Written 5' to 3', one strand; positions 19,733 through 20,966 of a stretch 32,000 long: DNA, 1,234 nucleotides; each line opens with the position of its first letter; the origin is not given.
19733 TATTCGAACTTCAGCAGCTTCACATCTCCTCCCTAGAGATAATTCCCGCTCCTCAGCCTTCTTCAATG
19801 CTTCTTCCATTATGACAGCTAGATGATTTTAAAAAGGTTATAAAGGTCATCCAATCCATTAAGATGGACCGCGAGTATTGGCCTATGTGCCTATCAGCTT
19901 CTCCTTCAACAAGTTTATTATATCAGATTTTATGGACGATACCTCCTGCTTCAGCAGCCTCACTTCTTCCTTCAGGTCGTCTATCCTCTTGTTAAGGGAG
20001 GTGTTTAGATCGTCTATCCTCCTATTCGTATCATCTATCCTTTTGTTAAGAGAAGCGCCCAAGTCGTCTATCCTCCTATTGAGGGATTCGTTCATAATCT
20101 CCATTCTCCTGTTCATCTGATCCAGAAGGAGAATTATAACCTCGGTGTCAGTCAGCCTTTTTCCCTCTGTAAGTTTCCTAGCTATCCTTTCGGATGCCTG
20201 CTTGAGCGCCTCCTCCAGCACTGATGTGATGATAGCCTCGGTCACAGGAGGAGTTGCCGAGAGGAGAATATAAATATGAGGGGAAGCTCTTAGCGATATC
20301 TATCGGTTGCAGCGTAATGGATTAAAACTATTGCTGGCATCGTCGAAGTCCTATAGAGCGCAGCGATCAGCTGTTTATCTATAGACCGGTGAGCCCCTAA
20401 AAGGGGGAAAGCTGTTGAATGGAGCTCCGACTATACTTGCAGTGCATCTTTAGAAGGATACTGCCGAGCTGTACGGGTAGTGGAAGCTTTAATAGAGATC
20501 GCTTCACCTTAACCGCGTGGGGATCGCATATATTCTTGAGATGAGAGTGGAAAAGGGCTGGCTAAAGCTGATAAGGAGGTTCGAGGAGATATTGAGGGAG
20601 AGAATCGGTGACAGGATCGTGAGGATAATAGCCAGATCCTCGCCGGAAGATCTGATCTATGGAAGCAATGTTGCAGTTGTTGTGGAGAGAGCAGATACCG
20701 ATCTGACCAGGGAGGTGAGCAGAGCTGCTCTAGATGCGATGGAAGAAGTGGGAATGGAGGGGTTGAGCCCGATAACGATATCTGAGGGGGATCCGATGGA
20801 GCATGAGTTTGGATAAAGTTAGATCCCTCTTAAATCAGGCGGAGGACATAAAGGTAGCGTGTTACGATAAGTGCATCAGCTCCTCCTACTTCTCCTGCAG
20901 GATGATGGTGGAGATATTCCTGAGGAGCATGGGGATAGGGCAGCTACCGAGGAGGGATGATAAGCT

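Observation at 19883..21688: Two paralogous RIDD-repeat coiled-coil genes with identical promoter geometry bracket a MNT-like/HEPN pair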

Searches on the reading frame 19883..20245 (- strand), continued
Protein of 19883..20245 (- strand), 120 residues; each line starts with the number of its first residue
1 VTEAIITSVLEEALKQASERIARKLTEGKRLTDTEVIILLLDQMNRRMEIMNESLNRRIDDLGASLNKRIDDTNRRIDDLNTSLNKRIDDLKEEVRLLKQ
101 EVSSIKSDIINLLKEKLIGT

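Call 80: search_protein_families(library=pfam, alignment_id=A6, max_evalue=0.001)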
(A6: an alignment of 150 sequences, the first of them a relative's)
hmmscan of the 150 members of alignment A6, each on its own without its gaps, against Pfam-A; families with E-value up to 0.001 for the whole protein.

A. member 1, L001:5312-6520:- (402 aa): 0 families

B. families by the number of members that match (of 150 scanned): 192 families (the first 25 are shown)
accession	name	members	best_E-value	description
PF00005.33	ABC_tran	5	5.3e-34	ABC transporter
PF13304.12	AAA_21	5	8.2e-11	AAA domain, putative AbiEii toxin, Type IV TA system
PF07690.21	MFS_1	4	1.6e-49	Major Facilitator Superfamily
PF00083.30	Sugar_tr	4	7.4e-36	Sugar (and other) transporter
PF01850.27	PIN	4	1e-13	PIN domain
PF05942.16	PaREP1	3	7.3e-27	Archaeal PaREP1/PaREP8 family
PF18765.7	Polbeta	3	6e-10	Polymerase beta, Nucleotidyltransferase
PF13401.12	AAA_22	3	1.9e-07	AAA domain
PF00144.29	Beta-lactamase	2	5.3e-64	Beta-lactamase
PF01637.24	ATPase_2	2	1.5e-59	ATPase domain predominantly from Archaea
PF07726.17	AAA_3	2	6.7e-54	ATPase family associated with various cellular activities (AAA)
PF00501.34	AMP-binding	2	1e-49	AMP-binding enzyme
PF00534.26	Glycos_transf_1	2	4.9e-34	Glycosyl transferases group 1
PF13692.12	Glyco_trans_1_4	2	2.2e-31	Glycosyl transferases group 1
PF07760.16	DUF1616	2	5.9e-31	Protein of unknown function (DUF1616)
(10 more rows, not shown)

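Call 85: find_related_loci(query=A2, collection=viral_contigs, flank=6000)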
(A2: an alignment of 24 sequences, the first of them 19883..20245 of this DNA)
Query A2 (120 aa) in viral_contigs; peptide patterns used: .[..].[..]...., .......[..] (x = any residue, [..] = any of these).
115 stretches matched a pattern, but none encodes a relative of the query by tblastn (E <= 1e-3).

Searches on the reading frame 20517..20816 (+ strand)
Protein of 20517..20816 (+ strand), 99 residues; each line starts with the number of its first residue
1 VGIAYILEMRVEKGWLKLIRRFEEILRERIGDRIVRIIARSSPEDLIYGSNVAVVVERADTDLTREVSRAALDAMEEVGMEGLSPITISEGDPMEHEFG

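Call 5: search_protein_families(library=pfam, proteins=[window:20517-20816:+], max_evalue=1)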
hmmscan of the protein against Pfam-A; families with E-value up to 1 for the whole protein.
window:20517-20816:+ (99 aa): 0 families

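Call 22: search_protein_families(library=ncbifam, proteins=[window:20517-20816:+], max_evalue=1)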
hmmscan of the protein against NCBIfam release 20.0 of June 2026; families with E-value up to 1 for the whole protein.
window:20517-20816:+ (99 aa): 1 family
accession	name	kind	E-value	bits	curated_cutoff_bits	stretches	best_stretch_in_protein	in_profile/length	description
TIGR02144.1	LysX_arch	equivalog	0.11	11.5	275.6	1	30-82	183-232/281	lysine biosynthesis protein LysX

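Call 27: search_protein_families(library=padloc, proteins=[window:20517-20816:+], max_evalue=0.1)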
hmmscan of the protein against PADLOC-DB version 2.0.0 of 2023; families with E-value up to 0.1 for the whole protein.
window:20517-20816:+ (99 aa): 0 families

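Call 28: search_protein_families(library=phrogs, proteins=[window:20517-20816:+], max_evalue=0.1)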
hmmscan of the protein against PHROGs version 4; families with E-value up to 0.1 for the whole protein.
window:20517-20816:+ (99 aa): 0 families

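Call 44: find_homologous_proteins(query=window:20517-20816:+, max_evalue=0.001)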
Query window:20517-20816:+ (99 aa): 10 proteins with E <= 0.001 among 14 candidates.
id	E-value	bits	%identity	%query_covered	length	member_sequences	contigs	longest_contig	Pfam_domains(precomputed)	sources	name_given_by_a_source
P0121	5.0e-68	243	79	86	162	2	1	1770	-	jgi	jgi:hypothetical protein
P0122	1.8e-55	203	100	100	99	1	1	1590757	-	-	-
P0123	2.1e-54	199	98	100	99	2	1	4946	-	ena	-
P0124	1.5e-52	193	93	100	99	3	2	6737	-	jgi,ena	jgi:hypothetical protein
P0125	5.3e-51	188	93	99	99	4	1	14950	-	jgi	jgi:hypothetical protein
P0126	5.8e-39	150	67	97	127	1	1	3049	-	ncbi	ncbi:MAG: hypothetical protein ACP5LQ_09235, partial [Candidatus Methanodesulfokora sp.]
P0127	6.2e-38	147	80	86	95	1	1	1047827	-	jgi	jgi:hypothetical protein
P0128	7.3e-33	130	63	100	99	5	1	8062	-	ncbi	-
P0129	3.0e-31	125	63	93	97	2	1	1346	-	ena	-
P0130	5.9e-29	118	77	75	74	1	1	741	-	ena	-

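Call 55: search_solved_structures(query=A3, max_evalue=10, show_alignments=2)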
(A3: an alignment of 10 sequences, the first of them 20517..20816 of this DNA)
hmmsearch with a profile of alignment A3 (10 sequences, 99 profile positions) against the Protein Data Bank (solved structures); distinct sequences matched with E-value up to 10: 0.

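Call 62: predict_structure(alignment_id=A3)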
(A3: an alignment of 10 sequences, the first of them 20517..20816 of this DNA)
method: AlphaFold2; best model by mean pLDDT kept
length: 99 residues; sequences in the alignment: 10
mean_pLDDT: 76.9   pTM: 0.70
mean pLDDT of the five models: 76.9, 74.6, 74.6, 70.7, 70.7
residues with pLDDT >= 90: 18; 70-90: 56; 50-70: 13; < 50: 12
segments of 3 or more residues with pLDDT < 50: 1-5, 7-10
pLDDT, mean of each block of 10 residues (from residue 1): 42 78 89 81 54 86 90 89 86 72
secondary structure, 60 per line:
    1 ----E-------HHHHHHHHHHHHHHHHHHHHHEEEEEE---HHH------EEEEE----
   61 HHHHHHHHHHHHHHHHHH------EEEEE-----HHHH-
elements in order: H13-33 E34-39 E52-56 H61-78 E85-89 H95-98

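Call 65: fold_search(model_id=the predicted structure, library=pdb)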
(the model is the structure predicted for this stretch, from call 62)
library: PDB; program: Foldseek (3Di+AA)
matches with E <= 10: 655; with E <= 0.001: 0
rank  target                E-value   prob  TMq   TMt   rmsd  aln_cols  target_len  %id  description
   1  3mjz_A                1.6e-02  0.97  0.49  0.40   4.7        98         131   13  The crystal structure of native FG41 MSAD (released 2011-04-27)
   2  3mjz_F                2.1e-02  0.95  0.47  0.38   5.0        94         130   14  The crystal structure of native FG41 MSAD (released 2011-04-27)
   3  9if2_D                3.3e-02  0.57  0.34  0.40   6.2        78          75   15  ZnT1 CTD regulation (released 2025-09-17)
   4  7ms9_A                5.7e-02  0.77  0.46  0.40   5.1        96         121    9  Crystal structure of E114D mutant of Cg10062 with a covalent intermediate of the hydration of acetylenecarboxylic acid (released 2022-02-02)
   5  3mlc_A                7.5e-02  0.82  0.47  0.38   5.0        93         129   14  Crystal structure of FG41MSAD inactivated by 3-chloropropiolate (released 2011-04-06)
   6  2dhm_MODEL_1_A        8.0e-02  0.63  0.42  0.40   6.4        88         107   17  Solution structure of the BolA protein from Escherichia coli (released 2006-09-24)
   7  4wcw_C                8.6e-02  0.85  0.53  0.47   4.6       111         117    8  Ribosomal silencing factor during starvation or stationary phase (RsfS) from Mycobacterium tuberculosis (released 2014-09-24)
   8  6h6x_B                9.2e-02  0.90  0.54  0.15   4.2        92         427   12  Structure of an evolved dimeric form of the UbiD-class enzyme HmfF from Pelotomaculum thermopropionicum in complex wit (released 2019-02-27)
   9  6h6x_A                1.0e-01  0.89  0.54  0.15   4.2        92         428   12  Structure of an evolved dimeric form of the UbiD-class enzyme HmfF from Pelotomaculum thermopropionicum in complex wit (released 2019-02-27)
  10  8j7w_B                1.0e-01  0.82  0.50  0.21   5.0        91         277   12  Cryo-EM structure of hZnT7-Fab complex in zinc state 2, determined in heterogeneous conformations- one subunit in an i (released 2023-09-20)
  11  9hrs_B                1.0e-01  0.38  0.33  0.39   5.1        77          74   13  ZnT1 CTD regulation (released 2025-09-17)
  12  2id1_A                1.1e-01  0.63  0.45  0.40   5.2       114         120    9  X-Ray Crystal Structure of Protein CV0518 from Chromobacterium violaceum, Northeast Structural Genomics Consortium Tar (released 2006-09-26)
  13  4wcw_A                1.2e-01  0.80  0.53  0.47   4.6       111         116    8  Ribosomal silencing factor during starvation or stationary phase (RsfS) from Mycobacterium tuberculosis (released 2014-09-24)
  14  9if2_B                1.3e-01  0.54  0.37  0.48   5.3        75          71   13  ZnT1 CTD regulation (released 2025-09-17)
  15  9nf1_B                1.5e-01  0.66  0.47  0.34   6.0       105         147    8  cis-CaaD E114D mutant (released 2025-04-02)
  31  2rff                  2.2e-01  0.35  0.41  0.38   6.0        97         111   16  Crystal structure of a putative nucleotidyltransferase (NP_343093.1) from Sulfolobus solfataricus at 1.40 A resolution (released 2007-10-16)
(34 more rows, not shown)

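Call 68: find_encoding_contigs(protein=P0128, flank=5000, max_places=3)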
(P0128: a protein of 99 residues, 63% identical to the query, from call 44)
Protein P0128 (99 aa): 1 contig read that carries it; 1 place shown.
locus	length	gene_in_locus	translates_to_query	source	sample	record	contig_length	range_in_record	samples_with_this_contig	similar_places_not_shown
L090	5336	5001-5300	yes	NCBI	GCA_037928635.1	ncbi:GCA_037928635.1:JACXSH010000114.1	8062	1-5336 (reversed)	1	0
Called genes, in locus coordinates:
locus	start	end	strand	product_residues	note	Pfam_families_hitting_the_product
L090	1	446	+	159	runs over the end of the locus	-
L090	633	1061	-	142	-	PF01850:PIN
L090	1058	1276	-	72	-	-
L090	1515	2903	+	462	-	PF01637:ATPase_2, PF13173:AAA_14 (weak), PF13401:AAA_22 (faint), PF13635:DUF4143 (faint), PF01022:HTH_5, PF09339:HTH_IclR (weak), PF03008:DUF234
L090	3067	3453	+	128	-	-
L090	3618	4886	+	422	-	PF13173:AAA_14, PF13635:DUF4143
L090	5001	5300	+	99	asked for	-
